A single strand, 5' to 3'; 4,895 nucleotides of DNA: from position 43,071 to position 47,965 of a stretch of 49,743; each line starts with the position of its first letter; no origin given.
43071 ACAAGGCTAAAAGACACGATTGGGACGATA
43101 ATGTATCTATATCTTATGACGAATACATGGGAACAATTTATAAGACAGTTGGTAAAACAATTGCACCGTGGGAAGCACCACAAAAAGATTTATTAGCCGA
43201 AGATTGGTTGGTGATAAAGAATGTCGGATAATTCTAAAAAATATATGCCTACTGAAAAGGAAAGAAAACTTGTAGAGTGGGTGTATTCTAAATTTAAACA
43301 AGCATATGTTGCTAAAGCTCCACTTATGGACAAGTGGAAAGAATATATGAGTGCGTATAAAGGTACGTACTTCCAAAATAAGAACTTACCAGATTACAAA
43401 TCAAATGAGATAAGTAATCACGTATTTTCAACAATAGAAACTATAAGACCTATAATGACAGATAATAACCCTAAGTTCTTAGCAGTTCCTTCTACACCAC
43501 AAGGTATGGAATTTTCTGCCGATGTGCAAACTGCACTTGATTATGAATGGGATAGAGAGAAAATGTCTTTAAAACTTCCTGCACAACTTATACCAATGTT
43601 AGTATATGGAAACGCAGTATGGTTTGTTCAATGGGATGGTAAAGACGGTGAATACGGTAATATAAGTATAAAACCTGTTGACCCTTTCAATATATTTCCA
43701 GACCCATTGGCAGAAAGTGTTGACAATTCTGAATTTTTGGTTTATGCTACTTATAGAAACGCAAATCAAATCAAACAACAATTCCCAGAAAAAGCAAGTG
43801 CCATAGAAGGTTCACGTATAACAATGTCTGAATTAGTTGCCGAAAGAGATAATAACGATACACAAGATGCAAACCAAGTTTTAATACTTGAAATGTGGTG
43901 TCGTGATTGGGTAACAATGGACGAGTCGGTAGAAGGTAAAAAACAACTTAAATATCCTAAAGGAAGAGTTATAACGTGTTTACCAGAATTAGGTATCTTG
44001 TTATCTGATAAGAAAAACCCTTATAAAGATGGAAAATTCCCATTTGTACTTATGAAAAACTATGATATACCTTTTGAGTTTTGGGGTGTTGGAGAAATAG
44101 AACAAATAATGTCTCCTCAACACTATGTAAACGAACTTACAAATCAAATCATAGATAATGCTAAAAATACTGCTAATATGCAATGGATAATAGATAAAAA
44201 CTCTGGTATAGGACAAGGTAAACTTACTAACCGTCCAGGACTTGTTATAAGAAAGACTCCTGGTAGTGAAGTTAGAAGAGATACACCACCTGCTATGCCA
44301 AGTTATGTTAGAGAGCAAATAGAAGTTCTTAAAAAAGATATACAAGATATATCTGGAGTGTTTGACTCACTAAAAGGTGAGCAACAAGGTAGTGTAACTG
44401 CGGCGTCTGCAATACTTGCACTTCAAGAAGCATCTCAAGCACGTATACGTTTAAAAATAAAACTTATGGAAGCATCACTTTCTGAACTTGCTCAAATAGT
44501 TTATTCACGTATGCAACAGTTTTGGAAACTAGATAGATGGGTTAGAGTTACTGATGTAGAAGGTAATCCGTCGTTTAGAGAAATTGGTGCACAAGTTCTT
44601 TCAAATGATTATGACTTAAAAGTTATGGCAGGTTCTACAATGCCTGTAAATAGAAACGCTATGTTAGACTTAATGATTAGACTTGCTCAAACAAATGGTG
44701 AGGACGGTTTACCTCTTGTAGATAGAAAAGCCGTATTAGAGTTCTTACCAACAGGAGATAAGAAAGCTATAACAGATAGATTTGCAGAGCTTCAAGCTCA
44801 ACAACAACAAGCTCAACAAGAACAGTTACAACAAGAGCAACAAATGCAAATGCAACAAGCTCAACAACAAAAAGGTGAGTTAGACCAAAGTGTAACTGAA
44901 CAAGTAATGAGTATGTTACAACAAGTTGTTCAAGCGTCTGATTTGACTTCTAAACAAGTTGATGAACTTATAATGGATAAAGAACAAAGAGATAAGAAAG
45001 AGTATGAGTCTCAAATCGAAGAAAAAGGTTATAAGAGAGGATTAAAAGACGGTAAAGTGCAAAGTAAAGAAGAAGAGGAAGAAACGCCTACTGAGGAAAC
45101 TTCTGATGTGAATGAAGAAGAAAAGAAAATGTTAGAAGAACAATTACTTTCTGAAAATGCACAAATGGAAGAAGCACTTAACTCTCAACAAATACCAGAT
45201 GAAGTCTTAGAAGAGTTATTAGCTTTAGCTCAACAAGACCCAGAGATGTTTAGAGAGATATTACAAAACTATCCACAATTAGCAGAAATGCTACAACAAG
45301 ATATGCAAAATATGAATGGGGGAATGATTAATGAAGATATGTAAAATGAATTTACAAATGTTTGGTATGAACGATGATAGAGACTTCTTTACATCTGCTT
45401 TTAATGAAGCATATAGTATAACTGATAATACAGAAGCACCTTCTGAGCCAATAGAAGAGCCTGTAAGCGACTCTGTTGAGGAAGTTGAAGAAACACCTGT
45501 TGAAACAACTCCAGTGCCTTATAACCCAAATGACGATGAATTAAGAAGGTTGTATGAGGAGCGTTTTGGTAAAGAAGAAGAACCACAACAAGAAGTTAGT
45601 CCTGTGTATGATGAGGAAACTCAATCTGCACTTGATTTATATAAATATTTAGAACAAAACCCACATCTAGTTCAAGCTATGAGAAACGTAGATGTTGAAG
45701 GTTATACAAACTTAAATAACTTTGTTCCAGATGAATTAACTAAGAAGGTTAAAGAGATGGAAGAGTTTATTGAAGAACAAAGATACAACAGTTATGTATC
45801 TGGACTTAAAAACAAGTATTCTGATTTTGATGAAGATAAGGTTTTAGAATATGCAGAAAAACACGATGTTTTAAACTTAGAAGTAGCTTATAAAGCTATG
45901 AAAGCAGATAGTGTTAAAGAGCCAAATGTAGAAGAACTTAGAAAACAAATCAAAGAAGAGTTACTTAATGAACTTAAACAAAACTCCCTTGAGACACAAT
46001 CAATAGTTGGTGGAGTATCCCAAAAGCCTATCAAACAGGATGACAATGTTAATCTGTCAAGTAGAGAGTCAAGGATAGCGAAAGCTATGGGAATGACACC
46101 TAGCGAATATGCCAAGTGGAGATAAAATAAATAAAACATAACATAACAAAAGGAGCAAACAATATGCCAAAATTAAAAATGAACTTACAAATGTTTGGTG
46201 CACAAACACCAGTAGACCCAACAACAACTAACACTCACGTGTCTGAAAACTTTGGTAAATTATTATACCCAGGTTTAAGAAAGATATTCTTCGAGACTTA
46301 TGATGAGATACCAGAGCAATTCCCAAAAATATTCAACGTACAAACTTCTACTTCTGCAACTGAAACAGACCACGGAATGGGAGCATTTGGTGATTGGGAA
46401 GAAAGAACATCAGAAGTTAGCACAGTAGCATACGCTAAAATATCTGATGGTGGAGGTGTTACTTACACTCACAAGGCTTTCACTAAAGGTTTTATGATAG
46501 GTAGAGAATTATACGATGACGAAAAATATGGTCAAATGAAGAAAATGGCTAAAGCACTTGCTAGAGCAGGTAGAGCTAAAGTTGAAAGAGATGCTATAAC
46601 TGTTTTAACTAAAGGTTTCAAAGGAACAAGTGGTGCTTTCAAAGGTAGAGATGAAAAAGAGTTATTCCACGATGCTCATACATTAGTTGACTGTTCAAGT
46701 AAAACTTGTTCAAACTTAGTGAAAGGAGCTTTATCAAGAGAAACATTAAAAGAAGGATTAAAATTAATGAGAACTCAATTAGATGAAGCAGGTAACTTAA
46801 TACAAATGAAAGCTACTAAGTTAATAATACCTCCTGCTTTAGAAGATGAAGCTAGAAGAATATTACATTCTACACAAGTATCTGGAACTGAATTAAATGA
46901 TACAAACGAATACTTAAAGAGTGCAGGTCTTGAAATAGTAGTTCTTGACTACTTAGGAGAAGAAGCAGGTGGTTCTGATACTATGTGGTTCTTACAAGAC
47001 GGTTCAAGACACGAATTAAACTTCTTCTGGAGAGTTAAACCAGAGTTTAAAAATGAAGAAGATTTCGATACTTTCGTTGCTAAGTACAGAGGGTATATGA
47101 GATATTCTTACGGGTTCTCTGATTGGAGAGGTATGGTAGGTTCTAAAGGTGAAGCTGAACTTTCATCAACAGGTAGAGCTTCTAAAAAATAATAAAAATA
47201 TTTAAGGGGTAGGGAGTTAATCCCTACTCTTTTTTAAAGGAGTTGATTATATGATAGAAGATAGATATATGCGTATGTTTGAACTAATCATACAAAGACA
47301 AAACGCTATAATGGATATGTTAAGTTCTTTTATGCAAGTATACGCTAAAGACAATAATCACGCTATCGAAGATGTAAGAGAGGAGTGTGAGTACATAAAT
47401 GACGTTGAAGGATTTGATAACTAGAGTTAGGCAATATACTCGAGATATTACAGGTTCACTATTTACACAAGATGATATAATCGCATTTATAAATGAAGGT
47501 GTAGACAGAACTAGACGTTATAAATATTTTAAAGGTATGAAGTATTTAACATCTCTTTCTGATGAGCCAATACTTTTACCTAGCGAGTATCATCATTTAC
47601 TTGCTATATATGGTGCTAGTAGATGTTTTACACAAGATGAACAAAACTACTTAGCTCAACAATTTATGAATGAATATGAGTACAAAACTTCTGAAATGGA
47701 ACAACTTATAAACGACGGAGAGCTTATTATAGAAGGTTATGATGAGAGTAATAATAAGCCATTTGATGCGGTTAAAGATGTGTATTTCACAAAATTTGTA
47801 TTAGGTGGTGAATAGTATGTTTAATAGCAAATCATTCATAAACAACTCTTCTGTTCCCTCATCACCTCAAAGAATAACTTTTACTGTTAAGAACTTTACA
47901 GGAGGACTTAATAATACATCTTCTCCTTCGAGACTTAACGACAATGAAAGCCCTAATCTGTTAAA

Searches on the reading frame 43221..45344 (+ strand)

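Call 5: search_protein_families(library=pfam, proteins=[window:43221-45344:+], max_evalue=0.01)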
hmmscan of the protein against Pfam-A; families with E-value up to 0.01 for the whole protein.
window:43221-45344:+ (707 aa): 2 families
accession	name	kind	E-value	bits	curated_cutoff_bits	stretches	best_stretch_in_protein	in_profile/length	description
PF16510.12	P22_portal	-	3.7e-30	105.4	26.1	1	72-554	55-589/594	Phage P22-like portal protein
PF23899.1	SU10_portal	-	8.2e-29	100.9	30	1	129-550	173-593/593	Phage SU10 portal protein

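Call 6: search_protein_families(library=phrogs, proteins=[window:43221-45344:+], max_evalue=0.001)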
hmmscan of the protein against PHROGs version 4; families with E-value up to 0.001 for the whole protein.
window:43221-45344:+ (707 aa): 3 families
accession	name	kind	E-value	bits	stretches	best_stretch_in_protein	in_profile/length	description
phrog_156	-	head and packaging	9.6e-60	203.7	1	11-651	5-667/681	portal protein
phrog_1216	-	head and packaging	1.5e-33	117.3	1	146-651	210-700/714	portal protein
phrog_332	-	connector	2.5e-26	93.2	1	89-561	91-548/560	head-tail adaptor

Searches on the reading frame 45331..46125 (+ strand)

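Call 5: search_protein_families(library=pfam, proteins=[window:45331-46125:+], max_evalue=0.01)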
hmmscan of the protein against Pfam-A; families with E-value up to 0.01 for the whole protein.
window:45331-46125:+ (264 aa): 1 family
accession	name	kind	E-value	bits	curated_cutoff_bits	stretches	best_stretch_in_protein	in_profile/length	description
PF25228.1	Lips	-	0.0083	14.7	27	1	153-226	308-380/892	Lips protein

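Call 6: search_protein_families(library=phrogs, proteins=[window:45331-46125:+], max_evalue=0.001)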
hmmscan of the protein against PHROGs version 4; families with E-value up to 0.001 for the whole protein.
window:45331-46125:+ (264 aa): 0 families

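Call 50: search_protein_families(library=ncbifam, proteins=[window:45331-46125:+], max_evalue=0.1)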
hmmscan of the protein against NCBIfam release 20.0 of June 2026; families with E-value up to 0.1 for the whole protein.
window:45331-46125:+ (264 aa): 1 family
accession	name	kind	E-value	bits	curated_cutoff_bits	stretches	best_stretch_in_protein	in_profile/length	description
NF045508.1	PhasinPhaH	equivalog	0.081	13.1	250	0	25-138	96-208/234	phasin PhaH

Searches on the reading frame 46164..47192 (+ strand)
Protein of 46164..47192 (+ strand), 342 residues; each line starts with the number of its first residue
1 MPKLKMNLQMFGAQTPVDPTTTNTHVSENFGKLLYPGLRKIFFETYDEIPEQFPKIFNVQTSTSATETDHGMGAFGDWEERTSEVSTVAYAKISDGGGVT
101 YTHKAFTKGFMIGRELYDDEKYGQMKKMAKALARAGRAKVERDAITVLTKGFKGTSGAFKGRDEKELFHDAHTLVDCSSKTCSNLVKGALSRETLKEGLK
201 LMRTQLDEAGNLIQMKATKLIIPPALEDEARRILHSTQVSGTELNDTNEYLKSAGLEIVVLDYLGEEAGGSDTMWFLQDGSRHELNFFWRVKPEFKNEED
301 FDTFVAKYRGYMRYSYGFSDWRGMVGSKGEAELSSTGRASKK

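Call 5: search_protein_families(library=pfam, proteins=[window:46164-47192:+], max_evalue=0.01)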
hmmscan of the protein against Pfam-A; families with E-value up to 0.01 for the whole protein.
window:46164-47192:+ (342 aa): 2 families
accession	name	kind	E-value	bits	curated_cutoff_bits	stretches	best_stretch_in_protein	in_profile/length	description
PF10124.15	Mu-like_gpT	-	6.7e-18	65.5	20.1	2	34-187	4-150/289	Mu-like prophage major head subunit gpT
PF25209.1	Phage_capsid_4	-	4.4e-16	60.4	27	1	66-325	48-260/262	Phage capsid protein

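Call 6: search_protein_families(library=phrogs, proteins=[window:46164-47192:+], max_evalue=0.001)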
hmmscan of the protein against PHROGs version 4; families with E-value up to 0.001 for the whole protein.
window:46164-47192:+ (342 aa): 3 families
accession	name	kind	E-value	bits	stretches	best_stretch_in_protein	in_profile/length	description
phrog_371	-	head and packaging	4.6e-28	99.4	3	34-186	12-158/303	major head protein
phrog_133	-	head and packaging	9e-23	81.8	1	24-329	377-667/668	head maturation protease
phrog_4523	-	head and packaging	2.2e-16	60.8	1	22-329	353-643/644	major head and protease protein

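Call 19: find_related_loci(query=window:46164-47192:+, collection=viral_contigs, flank=2500)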
Query window:46164-47192:+ (342 aa) in viral_contigs; peptide patterns used: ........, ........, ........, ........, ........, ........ (x = any residue, [..] = any of these).
44 stretches matched a pattern; 33 encode a relative of the query (tblastn E <= 1e-3); 33 distinct loci.
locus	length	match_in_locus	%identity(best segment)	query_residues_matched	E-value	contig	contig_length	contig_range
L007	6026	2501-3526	99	1-342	0e+0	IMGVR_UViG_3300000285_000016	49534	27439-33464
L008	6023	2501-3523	97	1-342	0e+0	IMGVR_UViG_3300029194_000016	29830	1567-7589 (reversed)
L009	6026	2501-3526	96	1-342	0e+0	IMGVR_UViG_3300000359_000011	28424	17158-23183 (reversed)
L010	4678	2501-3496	91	1-333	0e+0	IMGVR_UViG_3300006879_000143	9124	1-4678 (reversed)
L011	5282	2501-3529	76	4-334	6e-173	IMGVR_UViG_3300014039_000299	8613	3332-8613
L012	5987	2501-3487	76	1-336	7e-171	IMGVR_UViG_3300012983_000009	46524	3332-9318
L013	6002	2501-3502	65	5-332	3e-141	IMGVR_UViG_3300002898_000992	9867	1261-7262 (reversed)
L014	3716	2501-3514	64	3-332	4e-142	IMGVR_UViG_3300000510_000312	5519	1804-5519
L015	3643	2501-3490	66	1-329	3e-143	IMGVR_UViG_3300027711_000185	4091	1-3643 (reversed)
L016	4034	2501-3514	64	3-332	1e-140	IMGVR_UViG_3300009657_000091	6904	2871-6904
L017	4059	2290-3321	63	3-332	3e-142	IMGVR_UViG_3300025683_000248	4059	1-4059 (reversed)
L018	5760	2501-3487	63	4-329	4e-135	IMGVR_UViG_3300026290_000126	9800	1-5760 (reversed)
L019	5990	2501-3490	62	3-329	1e-134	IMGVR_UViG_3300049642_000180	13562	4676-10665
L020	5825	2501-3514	60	1-329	2e-133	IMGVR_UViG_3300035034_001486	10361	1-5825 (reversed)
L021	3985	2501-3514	61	1-331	4e-134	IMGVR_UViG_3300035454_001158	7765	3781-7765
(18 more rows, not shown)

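Call 24: find_homologous_proteins(query=window:46164-47192:+, max_evalue=1e-30)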
Query window:46164-47192:+ (342 aa): 1449 proteins with E <= 1e-30 among 4057 candidates; the best 120 are listed.
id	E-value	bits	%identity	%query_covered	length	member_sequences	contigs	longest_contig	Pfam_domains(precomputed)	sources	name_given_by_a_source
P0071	4.5e-221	751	97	100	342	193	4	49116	PF25209.3,PF10124.16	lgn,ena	-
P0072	5.5e-217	738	95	100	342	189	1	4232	PF25209.3,PF10124.16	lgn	-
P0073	7.7e-217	737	95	100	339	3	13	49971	PF25209.3,PF10124.16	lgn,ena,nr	nr:MAG TPA: Major capsid protein [Caudoviricetes sp.]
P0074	1.1e-213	727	94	100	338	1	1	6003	PF25209.3,PF10124.16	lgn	-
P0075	3.5e-212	722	94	97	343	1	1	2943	PF25209.3,PF10124.16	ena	-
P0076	1.6e-210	716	95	96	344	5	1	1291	PF25209.3,PF10124.16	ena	-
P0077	7.6e-207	704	90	100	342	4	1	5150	PF25209.3,PF10124.16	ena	-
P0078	1.0e-206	704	91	100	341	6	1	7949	PF25209.3,PF10124.16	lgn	-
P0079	5.4e-206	701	91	100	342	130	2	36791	PF25209.3,PF10124.16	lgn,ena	-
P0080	2.3e-205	699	93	96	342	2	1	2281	PF25209.3,PF10124.16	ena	-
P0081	3.5e-205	699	90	100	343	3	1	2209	PF25209.3,PF10124.16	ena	-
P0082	3.6e-205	699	95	96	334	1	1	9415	PF25209.3,PF10124.16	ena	-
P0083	3.8e-204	695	92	97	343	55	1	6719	PF25209.3,PF10124.16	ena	-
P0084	3.5e-203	692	92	97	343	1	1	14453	PF25209.3,PF10124.16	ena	-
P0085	1.0e-202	691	90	100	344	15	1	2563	PF25209.3,PF10124.16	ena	-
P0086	1.8e-202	690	92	97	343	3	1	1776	PF25209.3,PF10124.16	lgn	-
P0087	2.4e-202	689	90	100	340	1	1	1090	PF25209.3,PF10124.16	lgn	-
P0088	2.9e-202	689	91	97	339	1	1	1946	PF25209.3,PF10124.16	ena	-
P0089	3.9e-202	689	89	100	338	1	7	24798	PF25209.3,PF10124.16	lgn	-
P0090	1.4e-200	684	89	100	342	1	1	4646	PF25209.3,PF10124.16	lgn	-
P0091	1.6e-200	683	89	100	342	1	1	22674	PF25209.3,PF10124.16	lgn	-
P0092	2.7e-200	683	89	100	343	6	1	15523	PF25209.3,PF10124.16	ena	-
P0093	3.8e-199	679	90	97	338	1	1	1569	PF25209.3,PF10124.16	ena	-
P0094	6.6e-199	678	90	97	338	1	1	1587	PF25209.3,PF10124.16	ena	-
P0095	2.8e-198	676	89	98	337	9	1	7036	PF25209.3,PF10124.16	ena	-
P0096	1.6e-195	667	91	96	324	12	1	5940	PF25209.3,PF10124.16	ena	-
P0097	6.7e-193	658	90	96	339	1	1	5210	PF25209.3,PF10124.16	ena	-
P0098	1.4e-192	657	88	96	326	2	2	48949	PF25209.3,PF10124.16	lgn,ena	-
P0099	1.7e-192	657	90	96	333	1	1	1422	PF25209.3,PF10124.16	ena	-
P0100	1.5e-191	654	88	97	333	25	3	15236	PF25209.3,PF10124.16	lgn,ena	-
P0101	6.3e-191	652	87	100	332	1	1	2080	PF25209.3,PF10124.16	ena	-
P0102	1.0e-189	648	86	99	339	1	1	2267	PF25209.3,PF10124.16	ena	-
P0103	1.6e-188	644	87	95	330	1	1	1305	PF25209.3,PF10124.16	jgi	-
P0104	1.6e-188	644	86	97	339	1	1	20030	PF25209.3,PF10124.16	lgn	-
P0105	2.0e-188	644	84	100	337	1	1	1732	PF25209.3,PF10124.16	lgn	-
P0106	5.9e-188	642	87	97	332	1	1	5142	PF25209.3,PF10124.16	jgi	jgi:phage major head subunit gpT-like protein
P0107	8.4e-188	642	86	97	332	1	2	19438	PF25209.3,PF10124.16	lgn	-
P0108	9.9e-188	641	86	97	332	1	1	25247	PF25209.3,PF10124.16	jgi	jgi:phage major head subunit gpT-like protein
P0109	1.4e-187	641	86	96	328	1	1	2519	PF25209.3,PF10124.16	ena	-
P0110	1.9e-187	640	85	100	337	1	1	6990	PF25209.3,PF10124.16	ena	-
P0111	4.3e-187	639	87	96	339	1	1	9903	PF25209.3,PF10124.16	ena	-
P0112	4.4e-187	639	86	97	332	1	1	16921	PF25209.3,PF10124.16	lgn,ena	-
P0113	1.4e-186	638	86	96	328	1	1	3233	PF25209.3,PF10124.16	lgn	-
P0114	1.5e-186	638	86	96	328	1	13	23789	PF25209.3,PF10124.16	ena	-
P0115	3.1e-186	636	86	96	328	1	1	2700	PF25209.3,PF10124.16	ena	-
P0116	5.3e-186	636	86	96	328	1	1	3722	PF25209.3,PF10124.16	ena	-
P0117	6.9e-186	635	87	95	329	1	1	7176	PF25209.3,PF10124.16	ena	-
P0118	7.0e-186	635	86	96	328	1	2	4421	PF25209.3,PF10124.16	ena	-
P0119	1.2e-185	635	86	96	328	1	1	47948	PF25209.3,PF10124.16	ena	-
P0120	1.3e-185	634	86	96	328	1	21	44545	PF25209.3,PF10124.16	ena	-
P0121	2.6e-185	633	85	96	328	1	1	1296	PF25209.3,PF10124.16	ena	-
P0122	2.7e-185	633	86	95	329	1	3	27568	PF25209.3,PF10124.16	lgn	-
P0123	3.0e-185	633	86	95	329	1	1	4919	PF25209.3,PF10124.16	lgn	-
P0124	6.0e-185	632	85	96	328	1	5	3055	PF25209.3,PF10124.16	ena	-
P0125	7.4e-185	632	86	95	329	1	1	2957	PF25209.3,PF10124.16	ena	-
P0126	7.7e-185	632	86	95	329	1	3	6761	PF25209.3,PF10124.16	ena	-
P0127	7.8e-185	632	86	95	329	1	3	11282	PF25209.3,PF10124.16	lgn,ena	-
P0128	8.1e-185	632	86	95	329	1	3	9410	PF25209.3,PF10124.16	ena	-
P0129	8.5e-185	632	83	100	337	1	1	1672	PF25209.3,PF10124.16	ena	-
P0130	9.9e-185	632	86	95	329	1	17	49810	PF25209.3,PF10124.16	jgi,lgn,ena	-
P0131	1.1e-184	631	86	95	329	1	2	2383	PF25209.3,PF10124.16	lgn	-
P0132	1.2e-184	631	86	95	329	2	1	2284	PF25209.3,PF10124.16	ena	-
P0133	1.3e-184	631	84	98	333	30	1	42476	PF25209.3,PF10124.16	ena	-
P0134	1.4e-184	631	84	96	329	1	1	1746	PF25209.3,PF10124.16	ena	-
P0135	1.5e-184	631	86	95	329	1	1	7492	PF25209.3,PF10124.16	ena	-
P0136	2.7e-184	630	86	95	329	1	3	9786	PF25209.3,PF10124.16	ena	-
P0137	2.7e-184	630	86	95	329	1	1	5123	PF25209.3,PF10124.16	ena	-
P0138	2.7e-184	630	86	95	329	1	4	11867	PF25209.3,PF10124.16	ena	-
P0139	2.7e-184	630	86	95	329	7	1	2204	PF25209.3,PF10124.16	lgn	-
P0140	2.8e-184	630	86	95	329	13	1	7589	PF25209.3,PF10124.16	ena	-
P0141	2.8e-184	630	86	95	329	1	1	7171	PF25209.3,PF10124.16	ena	-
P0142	2.8e-184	630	86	95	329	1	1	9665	PF25209.3,PF10124.16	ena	-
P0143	4.7e-184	629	85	96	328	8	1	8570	PF25209.3,PF10124.16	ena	-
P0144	5.8e-184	629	83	100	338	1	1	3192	PF25209.3,PF10124.16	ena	-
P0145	7.5e-184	629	85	96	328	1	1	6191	PF25209.3,PF10124.16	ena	-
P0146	9.2e-184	628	85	96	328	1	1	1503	PF25209.3,PF10124.16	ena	-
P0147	9.2e-184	628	85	95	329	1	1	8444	PF25209.3,PF10124.16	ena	-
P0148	1.1e-183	628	85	95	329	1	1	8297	PF25209.3,PF10124.16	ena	-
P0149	1.1e-183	628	86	95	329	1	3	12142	PF25209.3,PF10124.16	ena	-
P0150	1.1e-183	628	86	95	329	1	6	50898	PF25209.3,PF10124.16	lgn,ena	-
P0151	1.5e-183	628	85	95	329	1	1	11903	PF25209.3,PF10124.16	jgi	-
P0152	1.6e-183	628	86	95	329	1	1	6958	PF25209.3,PF10124.16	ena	-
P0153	8.8e-183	625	84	96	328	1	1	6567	PF25209.3,PF10124.16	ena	-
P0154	1.1e-182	625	84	96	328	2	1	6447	PF25209.3,PF10124.16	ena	-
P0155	1.2e-182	625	86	95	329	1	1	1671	PF25209.3,PF10124.16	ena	-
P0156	2.5e-182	624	84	96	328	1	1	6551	PF25209.3,PF10124.16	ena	-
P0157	3.7e-182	623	84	96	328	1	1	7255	PF25209.3,PF10124.16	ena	-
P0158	3.8e-182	623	84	96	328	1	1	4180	PF25209.3,PF10124.16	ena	-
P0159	6.7e-182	622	83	96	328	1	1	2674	PF25209.3,PF10124.16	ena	-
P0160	9.6e-182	622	83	96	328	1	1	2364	PF25209.3,PF10124.16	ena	-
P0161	1.1e-181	622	84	96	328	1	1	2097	PF25209.3,PF10124.16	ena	-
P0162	1.7e-181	621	83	96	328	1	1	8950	PF25209.3,PF10124.16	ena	-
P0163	2.2e-181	621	83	96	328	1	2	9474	PF25209.3,PF10124.16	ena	-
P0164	2.2e-181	621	83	96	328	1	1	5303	PF25209.3,PF10124.16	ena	-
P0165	2.2e-181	621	83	96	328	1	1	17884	PF25209.3,PF10124.16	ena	-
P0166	2.3e-181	620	83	96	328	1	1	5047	PF25209.3,PF10124.16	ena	-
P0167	2.9e-181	620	85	95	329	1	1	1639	PF25209.3,PF10124.16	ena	-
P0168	3.0e-181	620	83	96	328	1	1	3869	PF25209.3,PF10124.16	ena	-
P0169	3.1e-181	620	83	96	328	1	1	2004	PF25209.3,PF10124.16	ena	-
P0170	4.0e-181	620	83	96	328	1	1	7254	PF25209.3,PF10124.16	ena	-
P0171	4.1e-181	620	83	96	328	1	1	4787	PF25209.3,PF10124.16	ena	-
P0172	4.2e-181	620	83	96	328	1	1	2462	PF25209.3,PF10124.16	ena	-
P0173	4.4e-181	620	83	96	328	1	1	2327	PF25209.3,PF10124.16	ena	-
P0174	4.5e-181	620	83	96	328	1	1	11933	PF25209.3,PF10124.16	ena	-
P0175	4.5e-181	620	83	96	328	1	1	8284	PF25209.3,PF10124.16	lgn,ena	-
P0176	4.6e-181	619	83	96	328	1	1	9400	PF25209.3,PF10124.16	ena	-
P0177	6.9e-181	619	83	96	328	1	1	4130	PF25209.3,PF10124.16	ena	-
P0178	7.2e-181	619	83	96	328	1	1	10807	PF25209.3,PF10124.16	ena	-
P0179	7.7e-181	619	83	96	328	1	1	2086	PF25209.3,PF10124.16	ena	-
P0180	8.0e-181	619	82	98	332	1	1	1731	PF25209.3,PF10124.16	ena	-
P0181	8.2e-181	619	83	96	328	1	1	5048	PF25209.3,PF10124.16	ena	-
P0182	8.8e-181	619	83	96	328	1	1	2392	PF25209.3,PF10124.16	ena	-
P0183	9.4e-181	618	83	96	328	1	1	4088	PF25209.3,PF10124.16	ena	-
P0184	1.0e-180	618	83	96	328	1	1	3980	PF25209.3,PF10124.16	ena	-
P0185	1.4e-180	618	83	96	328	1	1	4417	PF25209.3,PF10124.16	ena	-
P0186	1.4e-180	618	83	96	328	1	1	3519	PF25209.3,PF10124.16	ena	-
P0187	1.6e-180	618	83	96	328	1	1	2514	PF25209.3,PF10124.16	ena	-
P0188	1.7e-180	618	83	96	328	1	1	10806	PF25209.3,PF10124.16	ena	-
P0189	1.9e-180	617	83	96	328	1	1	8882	PF25209.3,PF10124.16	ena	-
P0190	2.2e-180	617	83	96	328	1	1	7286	PF25209.3,PF10124.16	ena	-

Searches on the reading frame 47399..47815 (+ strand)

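Call 5: search_protein_families(library=pfam, proteins=[window:47399-47815:+], max_evalue=0.01)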
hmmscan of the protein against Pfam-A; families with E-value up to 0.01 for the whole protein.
window:47399-47815:+ (138 aa): 2 families
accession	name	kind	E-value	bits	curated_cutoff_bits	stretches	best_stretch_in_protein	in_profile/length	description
PF24175.2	SU10_adaptor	-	2.2e-08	35.2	27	1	1-42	1-39/194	SU10 adaptor protein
PF13342.12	Toprim_Crpt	-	0.0063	16.9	32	0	97-124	17-45/60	C-terminal repeat of topoisomerase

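Call 6: search_protein_families(library=phrogs, proteins=[window:47399-47815:+], max_evalue=0.001)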
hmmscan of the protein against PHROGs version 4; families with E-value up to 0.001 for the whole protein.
window:47399-47815:+ (138 aa): 2 families
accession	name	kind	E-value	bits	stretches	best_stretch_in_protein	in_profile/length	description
phrog_13046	-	unknown function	9.3e-06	26.5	1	18-109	93-184/193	-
phrog_399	-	head and packaging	5.7e-05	23.8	0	1-37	2-40/220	structural protein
